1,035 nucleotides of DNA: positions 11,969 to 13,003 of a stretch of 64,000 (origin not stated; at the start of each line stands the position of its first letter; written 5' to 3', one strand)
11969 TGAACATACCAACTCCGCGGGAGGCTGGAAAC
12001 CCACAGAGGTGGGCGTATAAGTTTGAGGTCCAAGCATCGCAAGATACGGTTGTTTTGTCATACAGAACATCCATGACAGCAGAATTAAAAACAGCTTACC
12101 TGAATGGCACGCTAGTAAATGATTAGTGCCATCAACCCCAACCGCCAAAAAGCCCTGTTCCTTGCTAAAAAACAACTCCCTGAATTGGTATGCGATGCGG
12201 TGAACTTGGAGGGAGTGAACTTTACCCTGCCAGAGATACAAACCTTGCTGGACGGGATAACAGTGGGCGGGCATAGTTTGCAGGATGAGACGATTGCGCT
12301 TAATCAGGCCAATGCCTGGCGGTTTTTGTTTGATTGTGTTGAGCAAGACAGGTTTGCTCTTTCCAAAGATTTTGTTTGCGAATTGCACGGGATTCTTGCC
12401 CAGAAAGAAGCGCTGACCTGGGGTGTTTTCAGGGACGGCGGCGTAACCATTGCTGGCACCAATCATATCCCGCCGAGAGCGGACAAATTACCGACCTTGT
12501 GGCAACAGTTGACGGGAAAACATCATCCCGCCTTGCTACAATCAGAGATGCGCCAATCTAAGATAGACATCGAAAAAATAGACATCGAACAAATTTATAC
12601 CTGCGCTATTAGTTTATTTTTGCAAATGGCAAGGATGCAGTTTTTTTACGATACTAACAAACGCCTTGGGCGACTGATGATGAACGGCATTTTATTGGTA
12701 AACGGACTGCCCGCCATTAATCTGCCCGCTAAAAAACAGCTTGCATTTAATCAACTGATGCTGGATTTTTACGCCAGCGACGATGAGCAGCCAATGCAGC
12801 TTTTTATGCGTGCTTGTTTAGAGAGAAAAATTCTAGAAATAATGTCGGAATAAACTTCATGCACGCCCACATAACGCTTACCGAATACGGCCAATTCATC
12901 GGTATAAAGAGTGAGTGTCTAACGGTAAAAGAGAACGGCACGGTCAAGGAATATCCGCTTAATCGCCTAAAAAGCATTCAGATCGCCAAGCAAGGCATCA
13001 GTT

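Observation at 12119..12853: Fic/Doc-fold-like gene with a His-to-Gln degenerate motif hard-wired between cas9 and cas1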

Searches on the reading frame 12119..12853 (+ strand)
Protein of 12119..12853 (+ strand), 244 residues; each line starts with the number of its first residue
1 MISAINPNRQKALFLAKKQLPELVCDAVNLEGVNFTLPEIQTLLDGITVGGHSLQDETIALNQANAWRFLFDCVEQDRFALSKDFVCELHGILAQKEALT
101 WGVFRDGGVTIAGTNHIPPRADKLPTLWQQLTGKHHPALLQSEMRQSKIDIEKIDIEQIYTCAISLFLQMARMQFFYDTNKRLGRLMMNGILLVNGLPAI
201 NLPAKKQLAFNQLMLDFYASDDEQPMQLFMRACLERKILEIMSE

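Call 5: search_protein_families(library=ncbifam, proteins=[window:12119-12853:+], max_evalue=0.1)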
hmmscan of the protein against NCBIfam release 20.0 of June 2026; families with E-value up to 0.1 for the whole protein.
window:12119-12853:+ (244 aa): 1 family
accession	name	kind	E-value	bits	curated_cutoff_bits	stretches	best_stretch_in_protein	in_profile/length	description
TIGR01550.1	DOC_P1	subfamily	0.023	14.9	38.65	1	155-196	47-88/122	type II toxin-antitoxin system death-on-curing family toxin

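Call 6: search_protein_families(library=pfam, proteins=[window:12119-12853:+], max_evalue=1)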
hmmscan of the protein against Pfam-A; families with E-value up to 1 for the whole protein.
window:12119-12853:+ (244 aa): 1 family
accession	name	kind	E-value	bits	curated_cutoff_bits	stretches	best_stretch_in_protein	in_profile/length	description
PF02661.23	Fic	-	2.2e-08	35.2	24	1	81-192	2-93/93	Fic/DOC family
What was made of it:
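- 12119..12853 (+): Gln-type Fic gene ('Q-Fic', 244 aa). Pfam Fic 35.2 bits against cut-off 24 (call 6).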

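Call 7: search_solved_structures(query=window:12119-12853:+, max_evalue=10, show_alignments=3)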
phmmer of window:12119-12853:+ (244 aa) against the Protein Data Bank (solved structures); distinct sequences matched with E-value up to 10: 14.
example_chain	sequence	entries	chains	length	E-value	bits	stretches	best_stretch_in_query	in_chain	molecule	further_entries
6i7h_A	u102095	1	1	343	6.4e-06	29.2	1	26-237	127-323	Adenosine monophosphate-protein transferase FICD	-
6i7g_A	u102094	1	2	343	6.4e-06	29.2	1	26-237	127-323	Adenosine monophosphate-protein transferase FICD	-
4u04_A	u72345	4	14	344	6.5e-06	29.2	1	26-237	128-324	Adenosine monophosphate-protein transferase FICD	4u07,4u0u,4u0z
6i7i_A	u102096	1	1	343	8.8e-06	28.7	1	26-237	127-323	Adenosine monophosphate-protein transferase FICD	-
9yz5_A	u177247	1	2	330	4.4e-05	26.5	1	27-237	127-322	Protein adenylyltransferase FICD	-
4u0s_A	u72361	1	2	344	5e-05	26.3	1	27-237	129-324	Adenosine monophosphate-protein transferase FICD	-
6i7j_A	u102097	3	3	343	7.5e-05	25.7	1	26-237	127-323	Adenosine monophosphate-protein transferase FICD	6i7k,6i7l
7b7z_A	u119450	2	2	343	9.3e-05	25.4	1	26-237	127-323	Protein adenylyltransferase FICD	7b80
6zmd_B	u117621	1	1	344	0.0013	21.6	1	29-237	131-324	Protein adenylyltransferase FICD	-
5jj6_A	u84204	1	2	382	0.0013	21.6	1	26-209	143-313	Adenosine monophosphate-protein transferase FICD homolog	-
5jj7_A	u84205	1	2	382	0.0087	18.9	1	46-209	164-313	Adenosine monophosphate-protein transferase FICD homolog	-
7xux_A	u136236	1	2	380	0.019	17.8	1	65-134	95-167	Fido domain-containing protein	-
4x2e_A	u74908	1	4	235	0.19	14.6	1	29-94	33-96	Fic family protein putative filamentation induced by cAMP protein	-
4x2c_A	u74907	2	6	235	0.66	12.8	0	28-94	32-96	Fic family protein putative filamentation induced by cAMP protein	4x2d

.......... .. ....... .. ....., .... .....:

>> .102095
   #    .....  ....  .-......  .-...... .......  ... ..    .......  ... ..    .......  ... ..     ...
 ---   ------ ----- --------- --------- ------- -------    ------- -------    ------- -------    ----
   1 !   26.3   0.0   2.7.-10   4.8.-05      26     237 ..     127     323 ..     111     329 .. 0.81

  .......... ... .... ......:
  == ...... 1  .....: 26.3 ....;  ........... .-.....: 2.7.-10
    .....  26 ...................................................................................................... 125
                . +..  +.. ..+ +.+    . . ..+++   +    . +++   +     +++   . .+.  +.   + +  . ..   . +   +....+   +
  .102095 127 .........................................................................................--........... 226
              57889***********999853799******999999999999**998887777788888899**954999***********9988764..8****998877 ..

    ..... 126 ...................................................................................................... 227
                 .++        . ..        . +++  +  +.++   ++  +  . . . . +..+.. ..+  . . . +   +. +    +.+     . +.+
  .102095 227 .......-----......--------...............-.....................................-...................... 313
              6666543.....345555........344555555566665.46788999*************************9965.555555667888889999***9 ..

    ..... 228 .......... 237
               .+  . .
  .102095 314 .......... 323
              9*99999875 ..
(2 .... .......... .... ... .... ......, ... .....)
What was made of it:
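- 12419..12475 (+): Flap-equivalent segment W101-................-PP119 (target-docking region in Fic proteins). It aligns to FICD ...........-HHIPP (call 7).
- Checked: In the HMMER alignment to FICD, Gln174 falls on the catalytic His of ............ (call 7).
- The residue-by-residue alignment to the FICD motif and inhibitory helix is in call 7.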

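Call 8: find_homologous_proteins(query=window:12119-12853:+, max_evalue=0.001)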
Query window:12119-12853:+ (244 aa): 1569 proteins with E <= 0.001 among 1823 candidates; the best 120 are listed.
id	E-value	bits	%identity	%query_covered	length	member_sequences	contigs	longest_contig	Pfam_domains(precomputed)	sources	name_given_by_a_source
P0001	5.9e-147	506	93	100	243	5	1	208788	PF02661.24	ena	-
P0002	3.6e-138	477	90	98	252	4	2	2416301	PF02661.24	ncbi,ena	-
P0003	2.7e-122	425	79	100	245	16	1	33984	PF02661.24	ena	-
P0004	1.6e-115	403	77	98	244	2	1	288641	PF02661.24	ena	-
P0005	2.6e-115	402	75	100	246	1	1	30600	PF02661.24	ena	-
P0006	5.7e-115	401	76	100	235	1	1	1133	PF02661.24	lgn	-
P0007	1.5e-114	399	75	99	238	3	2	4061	PF02661.24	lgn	-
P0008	1.7e-112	393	74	100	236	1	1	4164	PF02661.24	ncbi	-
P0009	2.5e-110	386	74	100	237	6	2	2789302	PF02661.24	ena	-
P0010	2.6e-110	386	71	100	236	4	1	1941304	PF02661.24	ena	-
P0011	5.1e-110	385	78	89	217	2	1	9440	PF02661.24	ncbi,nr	ncbi:hypothetical protein SPONN_2613 [uncultured Candidatus Thioglobus sp.]|nr:hypothetical protein 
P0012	2.1e-109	383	73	100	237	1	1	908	PF02661.24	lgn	-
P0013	5.6e-109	381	70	100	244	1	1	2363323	PF02661.24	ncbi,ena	-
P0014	2.7e-108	379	72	100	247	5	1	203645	PF02661.24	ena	-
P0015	2.1e-107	376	74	98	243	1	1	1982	PF02661.24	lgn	-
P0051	1.1e-84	302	60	100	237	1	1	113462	PF02661.24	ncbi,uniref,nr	ncbi:Fic family protein [Bathymodiolus thermophilus thioautotrophic gill symbiont]|uniref:Fido domai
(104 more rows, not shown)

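Call 11: find_encoding_contigs(protein=window:12119-12853:+, flank=10000, max_places=4)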
Protein window:12119-12853:+ (244 aa): 1 contig read that carries it; 1 place shown.
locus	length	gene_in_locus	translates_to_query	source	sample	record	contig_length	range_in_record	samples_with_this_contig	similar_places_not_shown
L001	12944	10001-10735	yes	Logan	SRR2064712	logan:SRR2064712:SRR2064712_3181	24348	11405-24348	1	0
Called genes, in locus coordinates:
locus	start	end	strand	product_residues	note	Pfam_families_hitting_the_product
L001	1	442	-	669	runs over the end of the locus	PF00528:BPD_transp_1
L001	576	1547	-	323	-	PF04069:OpuAC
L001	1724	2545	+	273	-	PF08220:HTH_DeoR, PF08279:HTH_11, PF00455:DeoRC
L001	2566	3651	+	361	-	PF00005:ABC_tran, PF13304:AAA_21 (faint)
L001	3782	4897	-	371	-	PF08240:ADH_N, PF00107:ADH_zinc_N, PF13602:ADH_zinc_N_2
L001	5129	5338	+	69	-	-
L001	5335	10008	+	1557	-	PF21069:Csx12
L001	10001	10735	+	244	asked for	PF02661:Fic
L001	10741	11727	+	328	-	PF01867:Cas_Cas1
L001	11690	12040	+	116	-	PF09827:CRISPR_Cas2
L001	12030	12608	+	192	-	PF01930:Cas_Cas4, PF12705:PDDEXK_1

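Call 12: find_encoding_contigs(protein=P0002, flank=10000, max_places=4)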
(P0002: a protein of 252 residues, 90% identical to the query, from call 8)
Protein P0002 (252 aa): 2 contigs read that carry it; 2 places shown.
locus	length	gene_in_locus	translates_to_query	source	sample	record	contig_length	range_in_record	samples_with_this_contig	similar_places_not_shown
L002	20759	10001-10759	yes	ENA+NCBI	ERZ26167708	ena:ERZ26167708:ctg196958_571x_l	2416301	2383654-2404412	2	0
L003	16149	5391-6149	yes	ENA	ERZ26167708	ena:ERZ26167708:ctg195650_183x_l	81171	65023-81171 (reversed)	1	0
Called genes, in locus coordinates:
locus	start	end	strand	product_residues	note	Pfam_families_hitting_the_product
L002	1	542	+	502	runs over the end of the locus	PF00171:Aldedh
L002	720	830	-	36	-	PF13333:rve_2 (weak)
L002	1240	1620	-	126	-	-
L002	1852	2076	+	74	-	-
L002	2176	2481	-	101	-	-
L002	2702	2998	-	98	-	PF12796:Ank_2, PF13606:Ank_3 (faint), PF13637:Ank_4 (faint), PF13857:Ank_5, PF00023:Ank (weak)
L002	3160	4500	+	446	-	PF05598:DUF772 (weak), PF01609:DDE_Tnp_1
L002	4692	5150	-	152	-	PF12796:Ank_2, PF13637:Ank_4 (faint), PF13857:Ank_5 (faint), PF00023:Ank (weak), PF13606:Ank_3 (faint)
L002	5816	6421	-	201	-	-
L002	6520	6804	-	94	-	-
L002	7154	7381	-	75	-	PF00296:Bac_luciferase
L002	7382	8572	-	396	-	PF07690:MFS_1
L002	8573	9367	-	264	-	PF00106:adh_short, PF08659:KR, PF13561:adh_short_C2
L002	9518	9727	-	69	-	PF00441:Acyl-CoA_dh_1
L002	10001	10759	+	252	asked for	PF02661:Fic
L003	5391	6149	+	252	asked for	PF02661:Fic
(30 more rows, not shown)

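Call 14: find_related_loci(query=A1, collection=genome_contigs, flank=10000)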
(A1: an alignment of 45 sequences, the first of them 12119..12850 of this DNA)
Query A1 (244 aa) in genome_contigs; peptide patterns used: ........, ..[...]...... (x = any residue, [..] = any of these).
599 stretches matched a pattern (row limit reached: there are more); 430 encode a relative of the query (tblastn E <= 1e-3); the best 80 are kept; 80 distinct loci.
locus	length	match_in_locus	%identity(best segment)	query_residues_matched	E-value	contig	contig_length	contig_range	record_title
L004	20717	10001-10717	91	1-244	6e-153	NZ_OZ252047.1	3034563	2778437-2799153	MAG: Candidatus Spongiihabitans sp. isolate 0f302991-e8ce-4c27-b8b3-1c27fcb5bdee chromosome 1, complete sequence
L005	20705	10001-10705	91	5-244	5e-146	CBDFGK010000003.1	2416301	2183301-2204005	MAG: Halieaceae bacterium isolate fd9141fe-22cf-4887-b29a-07f7446957af genome assembly, contig: contig_3, whole genome s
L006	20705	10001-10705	90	5-244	3e-145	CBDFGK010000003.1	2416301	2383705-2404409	MAG: Halieaceae bacterium isolate fd9141fe-22cf-4887-b29a-07f7446957af genome assembly, contig: contig_3, whole genome s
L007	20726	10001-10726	76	2-244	7e-125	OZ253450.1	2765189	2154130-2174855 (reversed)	MAG: Candidatus Spongiihabitans sp. isolate eb1f5df6-d8a9-48a6-9648-ca60772a1eda genome assembly, chromosome: 1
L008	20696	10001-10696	75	5-244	3e-121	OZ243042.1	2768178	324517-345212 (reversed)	MAG: Candidatus Poriferihabitaceae bacterium isolate 49d6dd85-0fda-43e6-b460-8c6e23e76669 genome assembly, chromosome: 1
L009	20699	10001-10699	72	2-244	1e-119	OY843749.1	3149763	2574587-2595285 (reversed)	MAG: Arenicellales bacterium isolate be53ef9f-0ae9-4f29-a0ed-3ab0769f1983 genome assembly, chromosome: 1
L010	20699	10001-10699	71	2-244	2e-118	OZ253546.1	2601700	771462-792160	MAG: Candidatus Poriferihabitaceae bacterium isolate 463de4ad-0157-4836-b656-1c8ed91a77ea genome assembly, chromosome: 1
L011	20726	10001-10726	70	2-244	4e-116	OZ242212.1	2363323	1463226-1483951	MAG: Candidatus Spongiihabitans sp. isolate 2f15a987-a670-4d91-b8ba-39cdc8936518 genome assembly, chromosome: 1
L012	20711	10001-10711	64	1-243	7e-101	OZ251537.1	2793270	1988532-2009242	MAG: Candidatus Poriferihabitaceae bacterium isolate 4a277d06-e83e-453a-90c9-1e0c52933546 genome assembly, chromosome: 1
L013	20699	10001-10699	63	2-244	5e-99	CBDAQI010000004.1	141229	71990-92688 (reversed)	MAG: Thermodesulfobacteriota bacterium isolate 274520fc-c05b-446e-8c5d-ef4d51f8906c genome assembly, contig: contig_4, w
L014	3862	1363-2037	60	2-244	4e-99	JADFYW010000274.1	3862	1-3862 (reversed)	MAG: Fibrobacteria bacterium isolate nGRbin1 nGR_bin1_NODE_274_length_3862_cov_2.922589, whole genome shotgun sequence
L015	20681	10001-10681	63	2-244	2e-96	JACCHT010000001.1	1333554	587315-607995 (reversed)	MAG: Candidatus Thiodubiliella endoseptemdiera isolate 455 Bathymodiolus_septemdierum_Lau_symbiont_ctg1, whole genome sh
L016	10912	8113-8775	57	5-243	3e-95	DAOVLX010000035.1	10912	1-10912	MAG TPA_asm: Gammaproteobacteria bacterium isolate CSMAG_1456 CSMAG_1456_k141_1350688_length_10912_cov_14.0000, whole ge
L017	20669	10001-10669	61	2-242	2e-94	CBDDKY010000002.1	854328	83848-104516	MAG: Gammaproteobacteria bacterium isolate 52745927-b1b6-4c7f-adfe-cb2bbb5e8400 genome assembly, contig: contig_2, whole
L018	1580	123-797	58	2-244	5e-100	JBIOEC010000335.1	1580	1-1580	MAG: Gammaproteobacteria bacterium isolate GcC11-19 k141_989931_length_1580_cov_12.0000, whole genome shotgun sequence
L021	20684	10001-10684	57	1-244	2e-92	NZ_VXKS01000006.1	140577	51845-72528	Cysteiniphilum sp. JM-1 JM.1_ctg006, whole genome shotgun sequence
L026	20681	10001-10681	57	2-244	4e-91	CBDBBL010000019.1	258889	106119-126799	MAG: Gammaproteobacteria bacterium isolate 8a360d06-76f6-418e-9e3d-6d12a6780224 genome assembly, contig: contig_19, whol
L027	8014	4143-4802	60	7-244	5e-91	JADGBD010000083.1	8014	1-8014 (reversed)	MAG: Gammaproteobacteria bacterium isolate nS315bin38 nS315_bin38_NODE_5658_length_8014_cov_6.540897, whole genome shotg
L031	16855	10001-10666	57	5-244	1e-90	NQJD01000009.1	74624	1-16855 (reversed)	MAG: Candidatus Electronema aureum isolate GS Contig109, whole genome shotgun sequence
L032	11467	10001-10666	57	5-244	1e-90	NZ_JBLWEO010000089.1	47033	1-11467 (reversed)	Candidatus Electronema sp. PJ PJ__466105, whole genome shotgun sequence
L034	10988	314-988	56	2-244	1e-90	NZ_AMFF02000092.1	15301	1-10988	Piscirickettsia salmonis LF-89 = ATCC VR-1361 strain LF-89 Scaffold00092, whole genome shotgun sequence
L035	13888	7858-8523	59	5-244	2e-90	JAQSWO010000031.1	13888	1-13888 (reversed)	MAG: Gammaproteobacteria bacterium isolate C_No_T20_C_bin.79 scaffold_3422, whole genome shotgun sequence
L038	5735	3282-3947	57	5-244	3e-90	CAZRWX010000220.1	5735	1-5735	MAG TPA_asm: uncultured Bifidobacteriales bacterium isolate binchicken_co86_146 genome assembly, contig: NODE_7562_lengt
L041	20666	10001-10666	56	5-244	9e-90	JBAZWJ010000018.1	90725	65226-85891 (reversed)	MAG: Desulfobacteraceae bacterium isolate SO_2017_GW1_28 NODE_1581_length_90725_cov_1.304179_OW334_2017, whole genome sh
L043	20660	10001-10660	58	7-244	9e-90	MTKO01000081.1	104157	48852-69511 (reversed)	Candidatus Electrothrix aarhusensis isolate MCF Contig3, whole genome shotgun sequence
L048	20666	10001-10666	56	5-244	4e-89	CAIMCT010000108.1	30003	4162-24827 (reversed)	MAG: uncultured Desulfobacteraceae bacterium isolate Umea1_bin-2529 genome assembly, contig: bin-2529:108/580, whole gen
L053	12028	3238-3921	55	1-244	8e-89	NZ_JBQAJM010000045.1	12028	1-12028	Cysteiniphilum sp. 19S12-1 NODE_45_length_12028_cov_202.193038, whole genome shotgun sequence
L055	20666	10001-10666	56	5-244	3e-88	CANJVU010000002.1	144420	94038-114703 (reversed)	MAG: Thiotrichales bacterium isolate RH-23may17-780 genome assembly, contig: RH-23may17-C678, whole genome shotgun seque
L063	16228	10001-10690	56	2-244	3e-88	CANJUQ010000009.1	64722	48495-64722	MAG: Thiotrichales bacterium isolate RH-23may17-890 genome assembly, contig: RH-23may17-C3102, whole genome shotgun sequ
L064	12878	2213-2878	57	5-244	7e-88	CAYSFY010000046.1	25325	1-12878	MAG TPA_asm: uncultured Desulfobulbia bacterium isolate binchicken_co266_32 genome assembly, contig: NODE_3219_length_25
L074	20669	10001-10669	56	4-244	3e-87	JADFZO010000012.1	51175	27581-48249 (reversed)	MAG: Desulfamplus sp. isolate nHLHbin7 nHLH_bin7_NODE_12_length_51175_cov_26.844738, whole genome shotgun sequence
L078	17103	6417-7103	56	2-244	3e-87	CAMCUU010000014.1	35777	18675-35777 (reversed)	MAG: Francisella tularensis subsp. holarctica isolate TE-11nov19-104 genome assembly, contig: TE-11nov19-C1339, whole ge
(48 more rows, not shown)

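Call 28: predict_structure(alignment_id=A1)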
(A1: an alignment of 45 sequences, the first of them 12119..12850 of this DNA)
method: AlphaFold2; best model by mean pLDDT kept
length: 244 residues; sequences in the alignment: 45
mean_pLDDT: 92.8   pTM: 0.91
mean pLDDT of the five models: 92.8, 90.7, 90.0, 89.9, 89.0
residues with pLDDT >= 90: 201; 70-90: 30; 50-70: 13; < 50: 0
segments of 3 or more residues with pLDDT < 50: none
pLDDT, mean of each block of 10 residues (from residue 1): 93 98 97 96 97 96 98 97 96 83 82 90 95 87 65 84 97 92 97 97 96 96 98 97 96
secondary structure, 60 per line:
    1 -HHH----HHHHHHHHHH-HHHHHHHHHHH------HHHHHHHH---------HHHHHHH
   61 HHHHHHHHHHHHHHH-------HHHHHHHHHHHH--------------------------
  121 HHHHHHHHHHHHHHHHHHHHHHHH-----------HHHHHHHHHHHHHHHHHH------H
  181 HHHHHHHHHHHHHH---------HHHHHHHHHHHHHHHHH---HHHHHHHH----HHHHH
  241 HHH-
elements in order: H9-18 H20-30 H37-44 H54-75 H83-94 H121-144 H156-173 H180-194 H204-220 H224-231 H236-243
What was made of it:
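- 12119..12853 (+): AF2 pLDDT 92.8 (call 28).
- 12419..12475 (+): The AF2 model shows it as coil, pLDDT 82-90 (call 28).
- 12560..12589 (+): In-frame 15-nt tandem duplication (KIDIE-KIDIE) in a loop. Lies in the lowest-confidence block of the model, pLDDT 65 (call 28).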

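Call 32: find_encoding_contigs(protein=P0051, flank=10000, max_places=3)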
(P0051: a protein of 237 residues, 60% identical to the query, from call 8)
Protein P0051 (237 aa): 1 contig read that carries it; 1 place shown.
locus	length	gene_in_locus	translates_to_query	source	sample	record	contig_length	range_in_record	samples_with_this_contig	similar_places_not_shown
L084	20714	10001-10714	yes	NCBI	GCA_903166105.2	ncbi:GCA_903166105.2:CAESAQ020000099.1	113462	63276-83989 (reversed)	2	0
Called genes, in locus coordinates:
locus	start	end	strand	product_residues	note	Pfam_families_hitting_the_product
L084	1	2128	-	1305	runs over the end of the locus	-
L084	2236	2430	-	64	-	-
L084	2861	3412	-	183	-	PF00293:NUDIX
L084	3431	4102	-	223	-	PF01027:Bax1-I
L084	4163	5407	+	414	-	PF21799:MurD-like_N (faint), PF08245:Mur_ligase_M, PF02875:Mur_ligase_C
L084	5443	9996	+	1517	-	PF21069:Csx12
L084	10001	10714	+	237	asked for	PF02661:Fic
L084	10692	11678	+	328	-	PF01867:Cas_Cas1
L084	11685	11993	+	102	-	PF09827:CRISPR_Cas2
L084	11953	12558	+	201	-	PF01930:Cas_Cas4, PF12705:PDDEXK_1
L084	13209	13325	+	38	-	-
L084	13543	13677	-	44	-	-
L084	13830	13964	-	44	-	-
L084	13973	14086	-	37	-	-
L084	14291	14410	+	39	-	-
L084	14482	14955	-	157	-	-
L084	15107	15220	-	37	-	-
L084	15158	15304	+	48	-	-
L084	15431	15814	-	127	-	PF01715:IPPT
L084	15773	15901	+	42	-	-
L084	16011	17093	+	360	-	PF13784:Fic_N, PF02661:Fic, PF21248:SoFic-like_C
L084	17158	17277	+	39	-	-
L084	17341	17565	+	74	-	PF01420:Methylase_S (weak)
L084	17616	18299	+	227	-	PF08937:ThsB_TIR (weak)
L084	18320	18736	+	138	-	-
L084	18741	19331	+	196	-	PF08937:ThsB_TIR, PF13676:TIR_2 (faint)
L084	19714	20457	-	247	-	-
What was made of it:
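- Closest known: SoFic, a single-gene Fic-domain anti-phage system. Different: A true SoFic-like gene is a separate gene downstream of the array in L084 (call 32).
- Tried and rejected: In the related assembly L084, a separate SoFic-like gene lies downstream of the array (call 32) and is probably the gene meant.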

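Call 33: fold_search(model_id=the predicted structure, library=pdb)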
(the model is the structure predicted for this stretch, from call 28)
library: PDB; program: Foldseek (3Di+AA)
matches with E <= 10: 222; with E <= 0.001: 47
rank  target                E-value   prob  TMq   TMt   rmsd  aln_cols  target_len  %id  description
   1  6i7g_B                1.4e-09  1.00  0.74  0.55   4.8       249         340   18  Crystal structure of dimeric wild type FICD complexed with ATP (released 2019-09-25)
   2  4u0u_A                1.7e-09  1.00  0.76  0.57   4.1       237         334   21  Wild type eukaryotic fic domain containing protein with ADP (released 2014-12-10)
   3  6i7l                  3.4e-09  1.00  0.76  0.57   4.3       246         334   18  Crystal structure of monomeric FICD mutant L258D complexed with MgAMP-PNP (released 2019-09-25)
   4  4u04_A                3.5e-09  1.00  0.76  0.59   4.3       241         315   19  Structure of a eukaryotic fic domain containing protein (released 2014-12-10)
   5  4u04_B                4.3e-09  1.00  0.77  0.59   3.6       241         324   20  Structure of a eukaryotic fic domain containing protein (released 2014-12-10)
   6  6i7i                  5.0e-09  1.00  0.76  0.57   5.2       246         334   19  Crystal structure of dimeric FICD mutant K256A complexed with MgATP (released 2019-09-25)
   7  6i7k                  5.5e-09  1.00  0.75  0.56   4.4       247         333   18  Crystal structure of monomeric FICD mutant L258D complexed with MgATP (released 2019-09-25)
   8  4u0z_A                5.8e-09  1.00  0.72  0.55   4.6       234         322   20  Eukaryotic Fic Domain containing protein with bound APCPP (released 2014-12-10)
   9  4u0s_B                6.1e-09  1.00  0.74  0.57   4.9       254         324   18  Structure of Eukaryotic fic domain containing protein with ADP (released 2014-12-10)
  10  4u07_A                7.1e-09  1.00  0.71  0.55   4.7       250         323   19  ATP bound to eukaryotic FIC domain containing protein (released 2014-12-10)
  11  4u0z_H                8.2e-09  1.00  0.72  0.56   4.6       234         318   20  Eukaryotic Fic Domain containing protein with bound APCPP (released 2014-12-10)
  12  4u0z_F                8.2e-09  1.00  0.72  0.55   4.6       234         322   20  Eukaryotic Fic Domain containing protein with bound APCPP (released 2014-12-10)
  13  4u0s_A                9.5e-09  1.00  0.72  0.55   4.2       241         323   19  Structure of Eukaryotic fic domain containing protein with ADP (released 2014-12-10)
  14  4u0z_G                1.0e-08  1.00  0.72  0.56   4.6       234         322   20  Eukaryotic Fic Domain containing protein with bound APCPP (released 2014-12-10)
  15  6i7h                  1.2e-08  1.00  0.75  0.56   5.0       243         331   18  Crystal structure of dimeric FICD mutant K256S (released 2019-09-25)
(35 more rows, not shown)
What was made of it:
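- On Fic/Fido superfamily: Foldseek gives E 1e-9 and TM 0.72-0.77 to FICD, and 47 PDB hits at E <= 1e-3 are all Fic proteins (call 33).
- AF2 pLDDT is 92.8 and Foldseek TM is 0.72-0.77 to FICD, BT_2513 and CdFic (calls 28, 33).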

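Call 34: search_protein_families(library=padloc, proteins=[window:12119-12853:+], max_evalue=1)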
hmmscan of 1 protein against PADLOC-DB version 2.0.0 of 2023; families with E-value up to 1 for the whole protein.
window:12119-12853:+ (244 aa): 4 families
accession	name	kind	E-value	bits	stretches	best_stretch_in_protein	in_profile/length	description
PDLC04837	PDC-S04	-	6.9e-08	30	1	25-216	31-207/234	-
PDLC03963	SoFic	-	1.6e-07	29.1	1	30-199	67-219/361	-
PDLC04840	PDC-S04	-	1.8e-07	29.2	1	30-198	22-181/227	-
PDLC04836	PDC-S04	-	0.00097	16.4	1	29-210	35-205/244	-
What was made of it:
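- On SoFic defence system: PADLOC SoFic gives 29 bits, E 1.6e-7, as a partial match (call 34).
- Closest known: SoFic, a single-gene Fic-domain anti-phage system. Same: There is a weak PADLOC match of 29 bits (call 34).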

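Call 35: search_protein_families(library=phrogs, proteins=[window:12119-12853:+], max_evalue=0.01)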
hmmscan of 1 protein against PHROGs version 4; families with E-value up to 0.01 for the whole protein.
window:12119-12853:+ (244 aa): 2 families
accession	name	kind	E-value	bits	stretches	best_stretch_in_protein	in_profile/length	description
phrog_11900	-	unknown function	4e-49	168.2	1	11-231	5-214/230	-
phrog_5978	-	unknown function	4.6e-07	30.3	1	29-196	62-222/364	-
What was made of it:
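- Tried and rejected: PHROG 11900 matches well (call 35).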
